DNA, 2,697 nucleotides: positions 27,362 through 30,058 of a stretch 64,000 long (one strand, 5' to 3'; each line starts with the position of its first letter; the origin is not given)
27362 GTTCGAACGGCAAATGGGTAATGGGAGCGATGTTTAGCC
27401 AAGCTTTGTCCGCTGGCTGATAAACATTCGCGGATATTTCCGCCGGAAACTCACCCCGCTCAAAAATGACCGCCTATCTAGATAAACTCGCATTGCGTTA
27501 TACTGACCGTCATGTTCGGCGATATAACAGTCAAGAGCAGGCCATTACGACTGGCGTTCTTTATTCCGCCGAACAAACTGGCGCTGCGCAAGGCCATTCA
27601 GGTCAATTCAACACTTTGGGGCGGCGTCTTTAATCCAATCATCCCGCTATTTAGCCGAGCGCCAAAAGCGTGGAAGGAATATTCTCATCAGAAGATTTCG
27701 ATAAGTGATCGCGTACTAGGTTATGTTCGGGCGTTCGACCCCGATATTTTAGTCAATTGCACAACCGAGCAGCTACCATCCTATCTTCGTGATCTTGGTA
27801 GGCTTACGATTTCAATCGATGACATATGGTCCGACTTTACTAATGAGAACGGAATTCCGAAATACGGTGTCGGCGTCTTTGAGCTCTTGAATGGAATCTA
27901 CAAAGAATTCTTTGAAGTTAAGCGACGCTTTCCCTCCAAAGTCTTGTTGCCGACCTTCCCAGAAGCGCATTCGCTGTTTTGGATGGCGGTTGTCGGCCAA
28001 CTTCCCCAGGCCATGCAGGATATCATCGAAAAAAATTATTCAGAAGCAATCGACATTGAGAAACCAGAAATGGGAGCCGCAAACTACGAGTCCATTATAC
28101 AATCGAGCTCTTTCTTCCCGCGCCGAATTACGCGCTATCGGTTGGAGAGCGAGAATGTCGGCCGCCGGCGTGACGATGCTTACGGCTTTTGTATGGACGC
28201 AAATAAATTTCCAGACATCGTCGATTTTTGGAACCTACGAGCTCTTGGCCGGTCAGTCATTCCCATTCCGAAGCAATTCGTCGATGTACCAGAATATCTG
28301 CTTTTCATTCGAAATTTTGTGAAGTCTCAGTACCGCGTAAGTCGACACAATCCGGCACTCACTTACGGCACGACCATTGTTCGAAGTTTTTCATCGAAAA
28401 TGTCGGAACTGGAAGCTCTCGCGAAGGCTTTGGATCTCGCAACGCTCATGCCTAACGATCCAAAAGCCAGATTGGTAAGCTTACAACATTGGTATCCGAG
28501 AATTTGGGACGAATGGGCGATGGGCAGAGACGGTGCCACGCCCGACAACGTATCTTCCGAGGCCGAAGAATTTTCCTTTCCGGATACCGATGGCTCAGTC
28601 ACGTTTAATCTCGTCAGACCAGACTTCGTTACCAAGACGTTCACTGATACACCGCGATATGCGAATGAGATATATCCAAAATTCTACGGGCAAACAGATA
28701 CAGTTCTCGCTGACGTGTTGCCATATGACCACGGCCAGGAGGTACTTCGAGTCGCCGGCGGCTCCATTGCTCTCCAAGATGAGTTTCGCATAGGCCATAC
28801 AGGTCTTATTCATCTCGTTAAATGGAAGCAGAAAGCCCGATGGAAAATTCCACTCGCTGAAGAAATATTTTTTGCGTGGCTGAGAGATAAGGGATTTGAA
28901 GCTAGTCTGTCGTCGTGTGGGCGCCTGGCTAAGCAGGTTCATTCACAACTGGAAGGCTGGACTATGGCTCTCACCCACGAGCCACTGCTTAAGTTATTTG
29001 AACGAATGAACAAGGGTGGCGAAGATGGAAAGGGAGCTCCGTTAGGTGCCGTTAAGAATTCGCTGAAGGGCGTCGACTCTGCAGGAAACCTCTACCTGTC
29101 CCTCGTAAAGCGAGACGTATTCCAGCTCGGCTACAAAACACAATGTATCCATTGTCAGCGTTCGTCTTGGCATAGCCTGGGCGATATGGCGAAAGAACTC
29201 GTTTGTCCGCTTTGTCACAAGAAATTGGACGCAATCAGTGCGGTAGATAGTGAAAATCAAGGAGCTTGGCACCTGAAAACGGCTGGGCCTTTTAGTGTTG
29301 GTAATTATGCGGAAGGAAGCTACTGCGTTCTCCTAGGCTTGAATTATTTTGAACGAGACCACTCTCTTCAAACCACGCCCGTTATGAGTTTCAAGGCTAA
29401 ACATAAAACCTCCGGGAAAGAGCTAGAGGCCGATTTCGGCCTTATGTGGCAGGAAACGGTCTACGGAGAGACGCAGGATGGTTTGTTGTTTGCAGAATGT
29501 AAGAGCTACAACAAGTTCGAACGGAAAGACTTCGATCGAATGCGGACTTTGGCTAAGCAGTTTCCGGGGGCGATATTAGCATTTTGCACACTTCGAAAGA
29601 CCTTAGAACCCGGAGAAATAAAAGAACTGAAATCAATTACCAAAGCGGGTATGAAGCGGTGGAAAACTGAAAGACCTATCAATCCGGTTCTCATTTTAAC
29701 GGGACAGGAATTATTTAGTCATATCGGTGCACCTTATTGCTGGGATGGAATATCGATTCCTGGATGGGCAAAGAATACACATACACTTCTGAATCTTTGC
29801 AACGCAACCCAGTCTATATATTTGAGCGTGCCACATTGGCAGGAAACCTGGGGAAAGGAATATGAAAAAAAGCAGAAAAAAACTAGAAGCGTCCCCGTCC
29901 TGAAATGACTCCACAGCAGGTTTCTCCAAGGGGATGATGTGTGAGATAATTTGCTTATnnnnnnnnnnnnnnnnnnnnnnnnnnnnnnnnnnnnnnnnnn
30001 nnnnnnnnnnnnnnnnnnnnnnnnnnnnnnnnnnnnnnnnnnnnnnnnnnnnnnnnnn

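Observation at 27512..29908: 798-aa orphan protein: large unknown N-region + zinc ribbon + PD-(D/E)xK-like C-domain. Candidate novel single-gene defence nuclease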

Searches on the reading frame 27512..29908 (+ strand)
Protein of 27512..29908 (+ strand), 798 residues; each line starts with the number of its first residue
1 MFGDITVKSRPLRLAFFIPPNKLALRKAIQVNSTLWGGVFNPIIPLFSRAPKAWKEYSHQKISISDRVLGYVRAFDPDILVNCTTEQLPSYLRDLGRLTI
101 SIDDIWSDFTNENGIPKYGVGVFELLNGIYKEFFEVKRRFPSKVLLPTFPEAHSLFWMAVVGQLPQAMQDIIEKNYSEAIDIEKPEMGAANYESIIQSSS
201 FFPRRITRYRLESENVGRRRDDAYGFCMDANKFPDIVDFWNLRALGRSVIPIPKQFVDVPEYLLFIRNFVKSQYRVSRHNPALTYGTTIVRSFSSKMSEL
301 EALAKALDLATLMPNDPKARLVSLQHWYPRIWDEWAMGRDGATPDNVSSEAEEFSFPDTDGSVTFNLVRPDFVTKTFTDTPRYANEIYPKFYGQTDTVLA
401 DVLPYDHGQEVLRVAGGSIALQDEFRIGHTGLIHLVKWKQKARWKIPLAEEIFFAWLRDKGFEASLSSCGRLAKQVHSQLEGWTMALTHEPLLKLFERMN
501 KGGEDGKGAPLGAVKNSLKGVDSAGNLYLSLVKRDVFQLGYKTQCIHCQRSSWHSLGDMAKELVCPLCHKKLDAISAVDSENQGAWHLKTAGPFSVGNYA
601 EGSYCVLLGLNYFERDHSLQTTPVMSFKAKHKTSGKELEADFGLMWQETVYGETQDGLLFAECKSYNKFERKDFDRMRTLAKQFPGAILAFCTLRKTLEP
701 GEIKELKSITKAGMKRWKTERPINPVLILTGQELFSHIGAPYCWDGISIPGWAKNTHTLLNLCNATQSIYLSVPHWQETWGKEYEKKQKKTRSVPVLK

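Call 4: search_protein_families(library=pfam, proteins=[window:27512-29908:+], max_evalue=0.1)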
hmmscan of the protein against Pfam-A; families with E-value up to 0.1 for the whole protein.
window:27512-29908:+ (798 aa): 1 family
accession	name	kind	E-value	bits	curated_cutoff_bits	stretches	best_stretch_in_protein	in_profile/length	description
PF07191.17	Zn_ribbon_6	-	0.035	14.5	25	1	540-577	14-44/67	Double zinc ribbon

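Call 5: search_protein_families(library=padloc, proteins=[window:27512-29908:+], max_evalue=0.1)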
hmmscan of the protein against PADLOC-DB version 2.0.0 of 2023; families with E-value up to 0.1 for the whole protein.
window:27512-29908:+ (798 aa): 0 families

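Call 6: search_protein_families(library=ncbifam, proteins=[window:27512-29908:+], max_evalue=0.1)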
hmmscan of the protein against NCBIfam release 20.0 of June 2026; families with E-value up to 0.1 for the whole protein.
window:27512-29908:+ (798 aa): 0 families

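Call 7: find_homologous_proteins(query=window:27512-29905:+)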
Query window:27512-29905:+ (798 aa): 293 proteins with E <= 0.001 among 8000 candidates; the best 120 are listed.
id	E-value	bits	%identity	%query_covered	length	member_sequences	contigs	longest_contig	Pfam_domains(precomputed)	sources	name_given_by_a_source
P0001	0.0e+0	1882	100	100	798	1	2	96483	-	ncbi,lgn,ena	-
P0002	0.0e+0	1336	72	94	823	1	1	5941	-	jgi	jgi:hypothetical protein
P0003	0.0e+0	1306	68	98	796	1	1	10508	-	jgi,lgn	jgi:hypothetical protein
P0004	0.0e+0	1295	66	98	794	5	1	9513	-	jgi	jgi:hypothetical protein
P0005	0.0e+0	1294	68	99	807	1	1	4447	-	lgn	-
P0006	0.0e+0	1293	67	98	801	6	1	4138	-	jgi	jgi:hypothetical protein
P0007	0.0e+0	1292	67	98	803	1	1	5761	-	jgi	jgi:hypothetical protein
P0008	0.0e+0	1292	68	98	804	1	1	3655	-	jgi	jgi:hypothetical protein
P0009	0.0e+0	1289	66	98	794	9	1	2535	-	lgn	-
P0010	0.0e+0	1275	66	99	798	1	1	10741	-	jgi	-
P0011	0.0e+0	1272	66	99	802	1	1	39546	-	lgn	-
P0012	0.0e+0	1268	67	99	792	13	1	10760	-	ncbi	-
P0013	0.0e+0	1256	66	98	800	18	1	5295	-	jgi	jgi:hypothetical protein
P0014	0.0e+0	1243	64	98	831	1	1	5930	-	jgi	jgi:hypothetical protein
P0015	0.0e+0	1239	63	100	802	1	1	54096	-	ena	-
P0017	0.0e+0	1222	65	98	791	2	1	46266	-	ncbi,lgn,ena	-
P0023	0.0e+0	1137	62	98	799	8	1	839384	-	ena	-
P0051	7.0e-212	724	43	99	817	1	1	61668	-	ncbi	-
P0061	1.7e-207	709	42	99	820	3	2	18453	-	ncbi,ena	ncbi:MAG: hypothetical protein AAB518_02970 [Patescibacteria group bacterium]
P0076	6.4e-202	691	42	100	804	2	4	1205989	-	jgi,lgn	jgi:hypothetical protein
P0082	2.7e-200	685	42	99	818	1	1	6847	-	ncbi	-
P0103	2.0e-193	663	41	99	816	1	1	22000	-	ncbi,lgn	-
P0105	3.6e-193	662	41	99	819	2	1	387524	-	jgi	jgi:hypothetical protein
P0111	9.9e-192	657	41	99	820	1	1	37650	-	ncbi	-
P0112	1.4e-191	657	42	92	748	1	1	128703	-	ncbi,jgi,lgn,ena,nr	ncbi:MAG TPA: hypothetical protein VK582_04840 [Pyrinomonadaceae bacterium]|nr:hypothetical protein 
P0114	2.4e-191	656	43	99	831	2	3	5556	-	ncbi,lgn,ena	ncbi:MAG: hypothetical protein WA639_19950 [Candidatus Acidiferrum sp.]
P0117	1.5e-190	653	41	100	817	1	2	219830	-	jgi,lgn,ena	jgi:hypothetical protein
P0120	4.9e-190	652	41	98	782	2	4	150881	-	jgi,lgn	-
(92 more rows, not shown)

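Call 8: search_solved_structures(query=window:27512-29905:+, max_evalue=10)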
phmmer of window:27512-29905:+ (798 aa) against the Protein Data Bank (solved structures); distinct sequences matched with E-value up to 10: 1.
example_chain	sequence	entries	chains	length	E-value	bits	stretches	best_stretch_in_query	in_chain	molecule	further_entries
6u2m_A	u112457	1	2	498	0.43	11.6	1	331-377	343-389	HaloCaMP V2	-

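Call 9: search_protein_families(library=phrogs, proteins=[window:27512-29905:+], max_evalue=1)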
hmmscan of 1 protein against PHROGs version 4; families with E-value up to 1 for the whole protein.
window:27512-29905:+ (798 aa): 0 families

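Call 14: search_solved_structures(query=A1, max_evalue=10, show_alignments=2)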
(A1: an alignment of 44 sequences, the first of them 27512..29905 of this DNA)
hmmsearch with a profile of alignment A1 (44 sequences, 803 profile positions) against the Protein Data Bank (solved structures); distinct sequences matched with E-value up to 10: 1.
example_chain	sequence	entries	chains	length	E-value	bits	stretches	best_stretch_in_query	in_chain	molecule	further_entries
5joq_A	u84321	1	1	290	0.26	12.3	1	68-117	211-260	Lmo2184 protein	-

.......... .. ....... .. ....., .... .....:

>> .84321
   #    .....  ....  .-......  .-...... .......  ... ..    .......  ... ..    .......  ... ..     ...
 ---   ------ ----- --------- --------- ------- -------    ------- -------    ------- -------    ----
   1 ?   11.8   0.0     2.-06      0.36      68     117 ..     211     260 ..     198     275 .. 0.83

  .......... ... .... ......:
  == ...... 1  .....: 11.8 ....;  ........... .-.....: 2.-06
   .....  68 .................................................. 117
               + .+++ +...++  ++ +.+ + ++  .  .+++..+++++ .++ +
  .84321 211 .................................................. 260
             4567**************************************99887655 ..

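Call 15: find_encoding_contigs(protein=P0001, flank=10000, max_places=3)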
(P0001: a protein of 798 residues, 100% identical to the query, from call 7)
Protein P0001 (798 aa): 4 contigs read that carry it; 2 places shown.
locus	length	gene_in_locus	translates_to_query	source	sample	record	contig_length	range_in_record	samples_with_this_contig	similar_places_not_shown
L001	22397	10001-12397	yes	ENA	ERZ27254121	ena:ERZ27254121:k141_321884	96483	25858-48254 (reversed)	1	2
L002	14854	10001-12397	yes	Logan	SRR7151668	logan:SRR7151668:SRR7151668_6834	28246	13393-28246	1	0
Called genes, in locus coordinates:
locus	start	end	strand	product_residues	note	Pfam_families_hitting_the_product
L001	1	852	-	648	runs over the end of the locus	PF00580:UvrD-helicase, PF13245:AAA_19, PF01443:Viral_helicase1 (faint), PF00580:UvrD-helicase, PF13361:UvrD_C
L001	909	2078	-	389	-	PF01935:DUF87 (weak), PF10412:TrwB_AAD_bind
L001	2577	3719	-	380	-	PF01420:Methylase_S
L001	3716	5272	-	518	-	PF12161:HsdM_N (weak), PF02384:N6_Mtase, PF20473:MmeI_Mtase (faint)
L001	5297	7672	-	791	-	PF04313:HSDR_N (faint), PF00270:DEAD (weak), PF04851:ResIII, PF18766:SWI2_SNF2, PF00271:Helicase_C (faint), PF08463:EcoEI_R_C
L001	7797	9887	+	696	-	PF03235:GmrSD_N, PF07510:GmrSD_C, PF18899:DUF5655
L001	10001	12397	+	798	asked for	-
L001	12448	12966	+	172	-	PF18741:MTES_1575 (faint), PF10881:DUF2726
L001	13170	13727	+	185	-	PF05063:MT-A70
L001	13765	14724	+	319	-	PF13814:Replic_Relax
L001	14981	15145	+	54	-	-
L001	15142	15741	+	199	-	PF00578:AhpC-TSA (weak), PF02630:SCO1-SenC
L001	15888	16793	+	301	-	PF00497:SBP_bac_3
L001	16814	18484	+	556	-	PF01921:tRNA-synt_1f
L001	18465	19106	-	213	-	PF00717:Peptidase_S24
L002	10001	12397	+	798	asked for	-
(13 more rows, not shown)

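Call 16: find_related_loci(query=A1, collection=genome_contigs, flank=8000)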
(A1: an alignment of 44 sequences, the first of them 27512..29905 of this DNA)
Query A1 (798 aa) in genome_contigs; peptide patterns used: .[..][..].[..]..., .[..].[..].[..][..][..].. (x = any residue, [..] = any of these).
238 stretches matched a pattern; 153 encode a relative of the query (tblastn E <= 1e-3); the best 80 are kept; 80 distinct loci.
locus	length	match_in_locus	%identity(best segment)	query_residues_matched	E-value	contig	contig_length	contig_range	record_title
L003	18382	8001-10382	64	1-792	0e+0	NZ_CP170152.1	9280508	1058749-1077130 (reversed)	Bradyrhizobium sp. Pha-3 chromosome, complete genome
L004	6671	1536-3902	43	1-792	0e+0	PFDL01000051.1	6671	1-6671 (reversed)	MAG: Parcubacteria group bacterium CG10_big_fil_rev_8_21_14_0_10_35_15 CG10_8_21_14_0.10_scaffold_22109_c, whole genome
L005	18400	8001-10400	43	1-790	0e+0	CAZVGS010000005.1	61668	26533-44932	MAG TPA_asm: uncultured Gammaproteobacteria bacterium isolate binchicken_co16_182 genome assembly, contig: NODE_821_leng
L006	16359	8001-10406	42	2-790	0e+0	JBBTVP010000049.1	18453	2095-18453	MAG: Patescibacteria group bacterium isolate H51-bin047_1 H51_bin047_1_000000000049, whole genome shotgun sequence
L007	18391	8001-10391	42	1-785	0e+0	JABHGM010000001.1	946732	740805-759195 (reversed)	MAG: bacterium isolate SI037_bin203 k141_1573769, whole genome shotgun sequence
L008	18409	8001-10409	42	1-793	0e+0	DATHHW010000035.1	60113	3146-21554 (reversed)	MAG TPA_asm: Pyrinomonadaceae bacterium isolate SMAG_U12510 k141_3234, whole genome shotgun sequence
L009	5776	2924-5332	41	1-790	0e+0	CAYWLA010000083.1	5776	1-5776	MAG TPA_asm: uncultured Methanosarcinales archaeon isolate SRP178699_co1_467 genome assembly, contig: NODE_20497_length_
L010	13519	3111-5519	41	1-790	0e+0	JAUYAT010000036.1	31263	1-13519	MAG: bacterium isolate C19_concoct.bin.47 C19_k141_70132, whole genome shotgun sequence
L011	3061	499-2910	41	2-792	0e+0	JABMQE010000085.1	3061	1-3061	MAG: Candidatus Falkowbacteria bacterium isolate bin.303 k141_4571598, whole genome shotgun sequence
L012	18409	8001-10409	40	1-792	0e+0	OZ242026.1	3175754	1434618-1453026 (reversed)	MAG: Nitrospirales bacterium isolate ad4af3c8-44ab-4a5f-8523-14f9326d4af7 genome assembly, chromosome: 1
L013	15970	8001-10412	41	1-790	0e+0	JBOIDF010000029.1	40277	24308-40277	MAG: Gammaproteobacteria bacterium isolate SD8037_metabat2.bin.6 NODE_253_length_40277_cov_19.257460, whole genome shotg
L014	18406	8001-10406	40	2-790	0e+0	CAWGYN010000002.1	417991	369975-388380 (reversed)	MAG: uncultured Acidobacteriota bacterium isolate MFD02248.bin.2.102 genome assembly, contig: contig_12490, whole genome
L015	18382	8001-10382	40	1-787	0e+0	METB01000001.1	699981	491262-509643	MAG: candidate division Kazan bacterium RIFCSPHIGHO2_01_FULL_44_14 RIFCSPHIGHO2_01_FULL_KAZAN_44_14, whole genome shotgu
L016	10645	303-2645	38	1-790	0e+0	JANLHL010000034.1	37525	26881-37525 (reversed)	MAG: Candidatus Roizmanbacteria bacterium isolate P6-16 k99_65889, whole genome shotgun sequence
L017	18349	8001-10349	38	1-792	1e-180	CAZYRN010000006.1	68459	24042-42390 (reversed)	MAG TPA_asm: uncultured Pseudomonadales bacterium isolate SRP144015_co1_64 genome assembly, contig: NODE_216_length_6845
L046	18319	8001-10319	33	4-776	3e-125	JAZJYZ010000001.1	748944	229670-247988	MAG: Patescibacteria group bacterium isolate ADI_H2L1_1_122_18_3-bin003_1 ADIH2L11_B003_1_000000000001, whole genome sho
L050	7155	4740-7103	32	2-794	2e-123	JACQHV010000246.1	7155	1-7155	MAG: Gammaproteobacteria bacterium isolate NC_groundwater_1108_Ag_S2p5_46_34 S_2p5_S6_coassembly_k141_4828089, whole gen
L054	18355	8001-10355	33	3-790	5e-122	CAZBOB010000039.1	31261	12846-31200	MAG TPA_asm: uncultured Desulfobacteraceae bacterium isolate binchicken_co34_357 genome assembly, contig: NODE_2087_leng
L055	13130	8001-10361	31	3-793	7e-122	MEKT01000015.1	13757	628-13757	MAG: Acidobacteria bacterium RIFCSPLOWO2_02_FULL_65_29 rifcsplowo2_02_scaffold_11668, whole genome shotgun sequence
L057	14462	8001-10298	33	3-773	4e-121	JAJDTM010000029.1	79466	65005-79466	MAG: Candidatus Poribacteria bacterium isolate jk18x1bzbins.25 k141_688100, whole genome shotgun sequence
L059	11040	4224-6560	33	3-785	1e-119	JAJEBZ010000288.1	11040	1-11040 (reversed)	MAG: Candidatus Poribacteria bacterium isolate jk18x9bins.65 k141_522589, whole genome shotgun sequence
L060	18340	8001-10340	31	2-787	1e-119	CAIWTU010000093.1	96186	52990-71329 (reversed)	MAG: uncultured Geobacter sp. isolate AlinenLipids_bin-4213 genome assembly, contig: bin-4213:093/171, whole genome shot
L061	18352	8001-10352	31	3-788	1e-118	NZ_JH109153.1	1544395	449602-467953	Methylobacter tundripaludum SV96 Mettuscaffold_2, whole genome shotgun sequence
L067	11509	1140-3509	32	2-795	4e-114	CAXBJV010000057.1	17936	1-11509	MAG TPA_asm: uncultured Woeseiaceae bacterium isolate ERR2762122_metabat2_19 genome assembly, contig: ERZ3421826.4757, w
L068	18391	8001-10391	33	2-797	1e-125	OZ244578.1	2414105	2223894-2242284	MAG: Nitrospirales bacterium isolate 83319e49-b25c-4d37-b617-5fb2533e65d0 genome assembly, chromosome: 1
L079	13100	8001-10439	27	3-778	8e-95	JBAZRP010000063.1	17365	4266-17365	MAG: Legionella sp. isolate SO_2017_GW1_150 NODE_12333_length_17365_cov_1.191147_OW334_2017, whole genome shotgun sequen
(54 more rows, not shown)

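Call 24: search_protein_families(library=pfam, alignment_id=A2, max_evalue=0.00001)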
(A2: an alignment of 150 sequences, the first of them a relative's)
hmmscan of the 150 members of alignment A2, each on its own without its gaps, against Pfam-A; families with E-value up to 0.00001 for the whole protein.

A. member 1, L003:7037-7780:+ (248 aa): 1 family
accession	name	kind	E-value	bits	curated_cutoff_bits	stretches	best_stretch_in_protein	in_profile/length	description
PF02586.19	SRAP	-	6.3e-23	81.9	27.1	1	106-227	87-204/214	SOS response associated peptidase (SRAP)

B. families by the number of members that match (of 150 scanned): 113 families (the first 25 are shown)
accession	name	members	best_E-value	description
PF02384.22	N6_Mtase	4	9.7e-74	N-6 DNA Methylase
PF01420.25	Methylase_S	4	4.2e-36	Type I restriction modification DNA specificity domain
PF01170.24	UPF0020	4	6.1e-14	RMKL-like, methyltransferase domain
PF07669.17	Eco57I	4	6.7e-09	Eco57I restriction-modification methylase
PF04851.21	ResIII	3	5.5e-38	Type III restriction enzyme, res subunit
PF13175.12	AAA_15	3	6.6e-37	AAA ATPase domain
PF12161.14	HsdM_N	3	3.5e-20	HsdM N-terminal domain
PF13304.12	AAA_21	3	8.7e-20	AAA domain, putative AbiEii toxin, Type IV TA system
PF00270.35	DEAD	3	6.4e-09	DEAD/DEAH box helicase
PF01663.27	Phosphodiest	2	1.1e-32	Type I phosphodiesterase / nucleotide pyrophosphatase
PF00717.28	Peptidase_S24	2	8.2e-31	Peptidase S24-like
PF21247.3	Fic-like_C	2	2.1e-30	Filamentation induced by cAMP protein Fic-like, C-terminal domain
PF04326.19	SLFN_AlbA_2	2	2.2e-23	Schlafen, AlbA_2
PF13749.12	HATPase_c_4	2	1.8e-19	Putative ATP-dependent DNA helicase recG C-terminal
PF08867.16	FRG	2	1.2e-16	FRG domain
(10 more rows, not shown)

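Call 25: search_protein_families(library=padloc, alignment_id=A2, max_evalue=1e-10)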
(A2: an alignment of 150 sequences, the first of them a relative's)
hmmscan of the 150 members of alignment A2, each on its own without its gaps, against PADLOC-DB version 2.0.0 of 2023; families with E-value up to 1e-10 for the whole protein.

A. member 1, L003:7037-7780:+ (248 aa): 0 families

B. families by the number of members that match (of 150 scanned): 316 families (the first 25 are shown)
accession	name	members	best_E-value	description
PDLC03079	Specificity_I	5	7.6e-68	Type I specificity subunit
PDLC04134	mad2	5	6.7e-65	mads_2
PDLC03162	Specificity_I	5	6.1e-59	Type I specificity subunit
PDLC03189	Specificity_I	4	4.5e-97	Type I specificity subunit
PDLC03127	Specificity_I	4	2.5e-91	Type I specificity subunit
PDLC03109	Specificity_I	4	1.6e-81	Type I specificity subunit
PDLC03159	Specificity_I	4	1.9e-77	Type I specificity subunit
PDLC03169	Specificity_I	4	7.6e-70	Type I specificity subunit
PDLC03107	Specificity_I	4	5.1e-63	Type I specificity subunit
PDLC03179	Specificity_I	4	1.4e-55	Type I specificity subunit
PDLC03090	Specificity_I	4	3.7e-49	Type I specificity subunit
PDLC04137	mad5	4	5.5e-47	mads_5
PDLC03105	Specificity_I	4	9.3e-44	Type I specificity subunit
PDLC03072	Specificity_I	4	7e-43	Type I specificity subunit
PDLC03168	Specificity_I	4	2.5e-41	Type I specificity subunit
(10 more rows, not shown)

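Call 26: predict_structure(alignment_id=A1)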
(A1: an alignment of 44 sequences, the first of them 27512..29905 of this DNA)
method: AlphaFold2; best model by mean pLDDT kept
length: 798 residues; sequences in the alignment: 44
mean_pLDDT: 88.4   pTM: 0.85
mean pLDDT of the five models: 88.4, 87.3, 87.1, 86.5, 86.5
residues with pLDDT >= 90: 442; 70-90: 310; 50-70: 43; < 50: 3
segments of 3 or more residues with pLDDT < 50: none
pLDDT, mean of each block of 10 residues (from residue 1): 91 97 97 97 94 80 91 95 94 91 88 83 94 79 92 96 94 87 93 91 96 73 89 96 93 94 95 88 88 91 90 83 90 79 89 91 91 87 92 75 90 74 77 85 89 95 92 90 87 87 74 89 87 91 87 78 85 79 84 74 84 86 95 94 90 83 91 95 94 94 96 80 93 88 86 88 94 92 88 63
secondary structure, 60 per line:
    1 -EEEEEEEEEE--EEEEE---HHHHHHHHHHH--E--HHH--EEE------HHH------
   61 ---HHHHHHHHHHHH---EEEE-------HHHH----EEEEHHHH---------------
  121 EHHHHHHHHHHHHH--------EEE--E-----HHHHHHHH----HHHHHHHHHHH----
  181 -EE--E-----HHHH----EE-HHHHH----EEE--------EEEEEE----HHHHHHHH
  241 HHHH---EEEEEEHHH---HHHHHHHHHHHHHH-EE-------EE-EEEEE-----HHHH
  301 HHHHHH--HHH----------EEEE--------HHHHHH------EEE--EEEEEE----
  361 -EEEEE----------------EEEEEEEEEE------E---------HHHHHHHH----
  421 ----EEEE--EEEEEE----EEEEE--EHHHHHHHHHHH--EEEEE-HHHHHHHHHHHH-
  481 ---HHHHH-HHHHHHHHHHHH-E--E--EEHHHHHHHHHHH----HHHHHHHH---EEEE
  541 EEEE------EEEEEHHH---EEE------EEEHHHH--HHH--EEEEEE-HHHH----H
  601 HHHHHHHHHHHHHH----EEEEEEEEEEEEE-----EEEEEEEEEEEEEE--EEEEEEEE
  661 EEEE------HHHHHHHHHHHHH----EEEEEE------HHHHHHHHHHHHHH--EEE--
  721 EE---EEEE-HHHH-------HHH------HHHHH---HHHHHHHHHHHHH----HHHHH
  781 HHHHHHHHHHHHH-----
elements in order (helices of 4 or more, strands of 3 or more residues): E2-11 E14-18 H22-32 E43-45 H64-75 E79-82 H90-93 E98-101 H102-105 H122-134 E143-145 H154-161 H166-176 H192-195 H203-207 E212-214 E223-228 H233-244 E248-253 H260-273 E287-291 H297-306 E322-325 H334-339 E346-348 E351-356 E362-366 E383-392 H409-416 E425-428 E431-436 E441-445 H449-459 E462-466 H468-479 H484-488 H490-501 H511-521 H526-533 E537-544 E551-555 E562-564 E571-573 H574-577 E585-590 H592-595 H600-614 E619-631 E637-650 E653-664 H671-683 E688-693 H700-713 E716-718 E726-729 H731-734 H751-755 H759-771 H776-793
